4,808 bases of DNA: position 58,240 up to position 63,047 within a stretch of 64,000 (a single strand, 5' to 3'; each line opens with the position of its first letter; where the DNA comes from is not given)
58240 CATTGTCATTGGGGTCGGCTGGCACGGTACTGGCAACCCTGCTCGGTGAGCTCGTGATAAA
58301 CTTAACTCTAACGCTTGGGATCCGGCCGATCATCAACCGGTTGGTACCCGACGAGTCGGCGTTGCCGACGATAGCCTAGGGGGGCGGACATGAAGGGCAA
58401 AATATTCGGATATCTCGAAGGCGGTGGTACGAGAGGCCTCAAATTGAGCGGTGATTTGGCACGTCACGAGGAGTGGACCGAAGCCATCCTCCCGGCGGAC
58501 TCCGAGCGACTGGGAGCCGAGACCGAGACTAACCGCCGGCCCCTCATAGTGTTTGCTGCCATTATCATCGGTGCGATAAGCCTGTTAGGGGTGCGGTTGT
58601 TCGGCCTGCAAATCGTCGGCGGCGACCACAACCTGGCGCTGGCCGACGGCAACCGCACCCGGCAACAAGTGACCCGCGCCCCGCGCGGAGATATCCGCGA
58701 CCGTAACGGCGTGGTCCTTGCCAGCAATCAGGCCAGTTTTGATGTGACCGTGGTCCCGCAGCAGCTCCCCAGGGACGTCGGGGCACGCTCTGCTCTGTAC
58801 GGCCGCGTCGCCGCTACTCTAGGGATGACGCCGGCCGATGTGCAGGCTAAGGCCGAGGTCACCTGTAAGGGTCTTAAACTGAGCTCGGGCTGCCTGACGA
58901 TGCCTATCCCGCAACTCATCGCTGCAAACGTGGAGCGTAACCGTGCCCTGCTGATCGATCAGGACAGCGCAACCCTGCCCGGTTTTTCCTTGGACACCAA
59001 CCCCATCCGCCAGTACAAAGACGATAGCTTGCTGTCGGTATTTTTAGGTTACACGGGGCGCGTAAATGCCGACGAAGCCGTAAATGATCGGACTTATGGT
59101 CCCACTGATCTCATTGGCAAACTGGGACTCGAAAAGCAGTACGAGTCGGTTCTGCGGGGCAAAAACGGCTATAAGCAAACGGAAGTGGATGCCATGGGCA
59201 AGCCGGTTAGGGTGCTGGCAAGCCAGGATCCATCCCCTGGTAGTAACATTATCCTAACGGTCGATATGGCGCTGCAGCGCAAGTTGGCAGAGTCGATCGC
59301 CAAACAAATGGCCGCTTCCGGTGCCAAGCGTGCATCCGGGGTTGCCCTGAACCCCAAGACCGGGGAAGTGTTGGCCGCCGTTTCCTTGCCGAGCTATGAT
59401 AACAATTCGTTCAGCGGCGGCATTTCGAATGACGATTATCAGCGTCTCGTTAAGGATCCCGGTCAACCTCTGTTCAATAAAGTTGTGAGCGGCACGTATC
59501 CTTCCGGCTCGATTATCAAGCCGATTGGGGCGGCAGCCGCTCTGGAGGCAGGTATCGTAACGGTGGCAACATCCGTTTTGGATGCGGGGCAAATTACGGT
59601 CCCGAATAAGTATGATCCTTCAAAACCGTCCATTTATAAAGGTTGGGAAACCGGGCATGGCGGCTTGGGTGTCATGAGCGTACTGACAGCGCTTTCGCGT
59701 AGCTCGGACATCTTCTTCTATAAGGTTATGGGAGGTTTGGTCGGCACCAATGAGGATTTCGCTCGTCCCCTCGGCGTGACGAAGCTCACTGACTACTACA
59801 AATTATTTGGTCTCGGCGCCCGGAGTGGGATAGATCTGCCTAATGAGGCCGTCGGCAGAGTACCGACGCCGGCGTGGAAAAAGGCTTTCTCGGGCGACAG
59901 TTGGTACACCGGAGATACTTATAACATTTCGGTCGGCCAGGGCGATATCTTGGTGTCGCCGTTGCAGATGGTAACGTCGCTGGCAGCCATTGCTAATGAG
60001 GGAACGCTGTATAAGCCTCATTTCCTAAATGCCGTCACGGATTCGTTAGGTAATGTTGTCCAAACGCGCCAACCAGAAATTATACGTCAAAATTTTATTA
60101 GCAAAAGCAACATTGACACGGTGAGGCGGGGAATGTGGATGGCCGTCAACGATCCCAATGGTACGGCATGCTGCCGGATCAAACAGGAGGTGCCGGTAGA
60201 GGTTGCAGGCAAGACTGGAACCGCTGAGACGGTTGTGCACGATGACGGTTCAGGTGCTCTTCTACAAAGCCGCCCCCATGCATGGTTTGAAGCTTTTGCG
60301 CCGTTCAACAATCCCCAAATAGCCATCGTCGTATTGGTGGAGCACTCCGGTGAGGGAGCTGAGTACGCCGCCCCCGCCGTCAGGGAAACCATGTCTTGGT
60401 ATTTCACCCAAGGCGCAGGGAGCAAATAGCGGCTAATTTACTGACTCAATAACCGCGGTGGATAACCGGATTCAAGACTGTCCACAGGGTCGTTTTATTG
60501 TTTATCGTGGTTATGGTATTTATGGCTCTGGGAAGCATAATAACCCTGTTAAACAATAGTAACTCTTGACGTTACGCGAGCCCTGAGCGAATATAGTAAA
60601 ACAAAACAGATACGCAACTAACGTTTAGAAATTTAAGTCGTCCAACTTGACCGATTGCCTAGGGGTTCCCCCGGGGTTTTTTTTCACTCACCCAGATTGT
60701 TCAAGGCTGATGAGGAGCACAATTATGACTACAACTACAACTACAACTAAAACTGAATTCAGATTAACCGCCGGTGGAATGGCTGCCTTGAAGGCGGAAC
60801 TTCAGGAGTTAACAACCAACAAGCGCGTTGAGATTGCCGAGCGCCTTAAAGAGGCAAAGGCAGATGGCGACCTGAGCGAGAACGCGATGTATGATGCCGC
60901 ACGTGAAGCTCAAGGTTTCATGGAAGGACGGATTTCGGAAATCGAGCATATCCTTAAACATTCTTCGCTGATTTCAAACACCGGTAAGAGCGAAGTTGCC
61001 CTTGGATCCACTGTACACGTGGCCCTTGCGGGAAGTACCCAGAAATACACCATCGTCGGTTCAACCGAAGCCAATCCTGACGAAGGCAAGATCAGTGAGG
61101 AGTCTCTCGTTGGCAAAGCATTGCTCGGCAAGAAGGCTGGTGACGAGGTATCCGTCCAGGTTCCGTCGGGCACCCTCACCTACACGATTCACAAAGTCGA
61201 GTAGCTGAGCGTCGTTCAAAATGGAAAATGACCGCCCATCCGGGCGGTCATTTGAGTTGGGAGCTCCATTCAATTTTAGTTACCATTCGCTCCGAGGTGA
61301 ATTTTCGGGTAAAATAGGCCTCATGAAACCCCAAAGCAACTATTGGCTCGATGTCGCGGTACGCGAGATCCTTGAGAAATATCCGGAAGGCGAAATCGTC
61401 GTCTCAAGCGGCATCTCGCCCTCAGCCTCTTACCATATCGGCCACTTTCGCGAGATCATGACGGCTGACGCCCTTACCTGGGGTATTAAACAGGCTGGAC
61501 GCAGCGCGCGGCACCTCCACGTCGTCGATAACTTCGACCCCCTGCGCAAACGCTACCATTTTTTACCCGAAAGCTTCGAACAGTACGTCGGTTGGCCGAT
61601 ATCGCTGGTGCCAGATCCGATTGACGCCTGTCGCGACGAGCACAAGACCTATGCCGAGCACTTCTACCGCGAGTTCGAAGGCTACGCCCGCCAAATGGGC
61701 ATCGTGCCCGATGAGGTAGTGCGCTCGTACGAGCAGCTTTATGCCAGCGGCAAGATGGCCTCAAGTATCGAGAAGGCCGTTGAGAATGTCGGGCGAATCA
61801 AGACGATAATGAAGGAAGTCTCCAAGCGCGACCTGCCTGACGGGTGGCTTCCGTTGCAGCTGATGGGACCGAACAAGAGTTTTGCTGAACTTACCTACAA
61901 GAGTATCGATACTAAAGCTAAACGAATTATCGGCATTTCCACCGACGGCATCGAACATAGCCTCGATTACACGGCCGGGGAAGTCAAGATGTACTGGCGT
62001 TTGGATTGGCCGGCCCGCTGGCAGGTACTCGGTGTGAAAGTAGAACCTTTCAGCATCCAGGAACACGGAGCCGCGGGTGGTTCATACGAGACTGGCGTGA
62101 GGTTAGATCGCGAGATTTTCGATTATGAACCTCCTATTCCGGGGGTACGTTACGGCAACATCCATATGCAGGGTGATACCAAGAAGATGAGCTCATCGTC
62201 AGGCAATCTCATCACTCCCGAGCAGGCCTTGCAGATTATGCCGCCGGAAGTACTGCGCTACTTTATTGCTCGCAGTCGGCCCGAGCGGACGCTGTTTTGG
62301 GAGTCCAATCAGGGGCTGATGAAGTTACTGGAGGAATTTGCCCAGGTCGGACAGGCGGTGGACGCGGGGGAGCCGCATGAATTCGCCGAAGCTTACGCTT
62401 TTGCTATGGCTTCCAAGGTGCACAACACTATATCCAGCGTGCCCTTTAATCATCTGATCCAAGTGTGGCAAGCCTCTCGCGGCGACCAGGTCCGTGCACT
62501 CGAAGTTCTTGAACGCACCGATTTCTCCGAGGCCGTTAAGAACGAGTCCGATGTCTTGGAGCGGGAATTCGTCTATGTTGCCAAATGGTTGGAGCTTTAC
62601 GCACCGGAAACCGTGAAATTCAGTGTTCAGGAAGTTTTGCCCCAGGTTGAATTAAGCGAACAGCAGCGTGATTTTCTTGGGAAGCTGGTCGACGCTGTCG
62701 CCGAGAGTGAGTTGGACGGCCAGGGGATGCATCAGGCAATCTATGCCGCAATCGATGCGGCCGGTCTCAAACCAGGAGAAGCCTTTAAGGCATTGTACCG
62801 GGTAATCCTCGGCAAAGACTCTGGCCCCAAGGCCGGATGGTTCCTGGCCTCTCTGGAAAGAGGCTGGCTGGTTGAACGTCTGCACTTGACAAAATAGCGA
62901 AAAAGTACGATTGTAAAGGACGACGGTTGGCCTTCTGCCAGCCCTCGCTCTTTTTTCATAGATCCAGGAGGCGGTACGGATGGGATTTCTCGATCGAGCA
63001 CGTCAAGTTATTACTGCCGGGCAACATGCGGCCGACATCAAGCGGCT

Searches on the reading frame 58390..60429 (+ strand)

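Call 63: search_protein_families(library=ncbifam, proteins=[window:58390-60429:+], max_evalue=0.00001)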
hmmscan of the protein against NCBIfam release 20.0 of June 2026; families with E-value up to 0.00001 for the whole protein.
window:58390-60429:+ (679 aa): 18 families
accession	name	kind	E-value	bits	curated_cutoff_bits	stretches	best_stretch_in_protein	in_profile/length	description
TIGR03423.1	pbp2_mrdA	equivalog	1.9e-166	555.1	455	1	52-673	3-592/593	penicillin-binding protein 2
NF008061.0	PRK10795.1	equivalog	7.4e-95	318.8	962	1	49-657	20-599/634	peptidoglycan DD-transpeptidase MrdA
TIGR02214.1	spoVD_pbp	equivalog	1.6e-65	221.6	688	1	57-661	7-544/636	stage V sporulation protein D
NF051842.1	PBP4_5_Efaec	equivalog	2.7e-53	181.4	700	2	91-392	157-432/668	penicillin-binding protein PBP4(5)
NF038278.1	strep_PBP2B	exception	6e-46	157.2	975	1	179-662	194-664/678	penicillin-binding protein PBP2B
NF000237.1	MECA_PBP2A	equivalog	8.3e-41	140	750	2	96-387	148-416/668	PBP2a family beta-lactam-resistant peptidoglycan transpeptidase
NF000406.1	MECB_PBP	exception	7e-40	137.1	1450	1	217-668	250-659/674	PBP2a family beta-lactam-resistant peptidoglycan transpeptidase MecB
NF000407.1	MECC_PBP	exception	4.2e-37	127.7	1500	2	84-384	133-410/665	PBP2a family beta-lactam-resistant peptidoglycan transpeptidase MecC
NF000410.1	MECA1_pure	exception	2.5e-34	118.5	1480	1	96-649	147-630/666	PBP2a family beta-lactam-resistant peptidoglycan transpeptidase MecA1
NF038271.1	strep_PBP2X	exception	4.2e-34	117.8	1050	1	192-650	168-590/750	penicillin-binding protein PBP2X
NF000409.1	MECA_pure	exception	6.1e-34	117.5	1490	1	206-647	240-630/668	PBP2a family beta-lactam-resistant peptidoglycan transpeptidase MecA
NF000408.1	MECA2_pure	exception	5.9e-32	110.7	1525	2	206-385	240-414/668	PBP2a family beta-lactam-resistant peptidoglycan transpeptidase MecA2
NF033378.1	MECD_PBP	exception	6.6e-31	107.3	1450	1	85-650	139-642/678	PBP2a family beta-lactam-resistant peptidoglycan transpeptidase MecD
NF053573.1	PBP2_PenA_Neis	exception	1.4e-25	89.9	1105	1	40-395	17-331/572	peptidoglycan D,D-transpeptidase PBP2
NF011685.0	PRK15105.1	subfamily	7.9e-21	74.2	737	1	56-660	29-542/588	peptidoglycan glycosyltransferase FtsI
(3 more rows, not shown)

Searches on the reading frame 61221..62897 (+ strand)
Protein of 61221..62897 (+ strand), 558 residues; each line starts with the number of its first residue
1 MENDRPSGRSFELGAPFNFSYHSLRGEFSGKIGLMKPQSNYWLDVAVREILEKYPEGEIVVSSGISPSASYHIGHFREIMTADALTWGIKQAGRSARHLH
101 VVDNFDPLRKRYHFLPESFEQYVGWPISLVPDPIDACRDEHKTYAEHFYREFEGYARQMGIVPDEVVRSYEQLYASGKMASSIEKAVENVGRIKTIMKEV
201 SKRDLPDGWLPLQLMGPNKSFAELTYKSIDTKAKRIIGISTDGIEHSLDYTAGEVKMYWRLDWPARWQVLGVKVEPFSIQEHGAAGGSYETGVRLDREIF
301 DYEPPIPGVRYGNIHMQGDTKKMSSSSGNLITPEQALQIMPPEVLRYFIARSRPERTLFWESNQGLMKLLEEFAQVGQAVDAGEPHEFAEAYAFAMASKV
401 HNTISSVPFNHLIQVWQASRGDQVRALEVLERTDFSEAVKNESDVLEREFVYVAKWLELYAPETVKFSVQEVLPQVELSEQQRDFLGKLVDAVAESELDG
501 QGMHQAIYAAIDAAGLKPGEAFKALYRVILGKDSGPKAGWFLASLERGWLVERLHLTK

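Call 63: search_protein_families(library=ncbifam, proteins=[window:61221-62897:+], max_evalue=0.00001)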
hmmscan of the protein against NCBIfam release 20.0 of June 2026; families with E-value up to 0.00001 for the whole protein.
window:61221-62897:+ (558 aa): 3 families
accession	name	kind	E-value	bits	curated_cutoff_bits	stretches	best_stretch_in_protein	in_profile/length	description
TIGR00467.1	lysS_arch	equivalog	3.7e-110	368.9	147.55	1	41-555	2-512/515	lysine--tRNA ligase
NF001968.0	PRK00750.1-2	equivalog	7.9e-32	110.3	648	1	47-543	20-508/528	lysine--tRNA ligase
TIGR00398.1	metG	equivalog_domain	5.2e-06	25.4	336.35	0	315-356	320-361/530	methionine--tRNA ligase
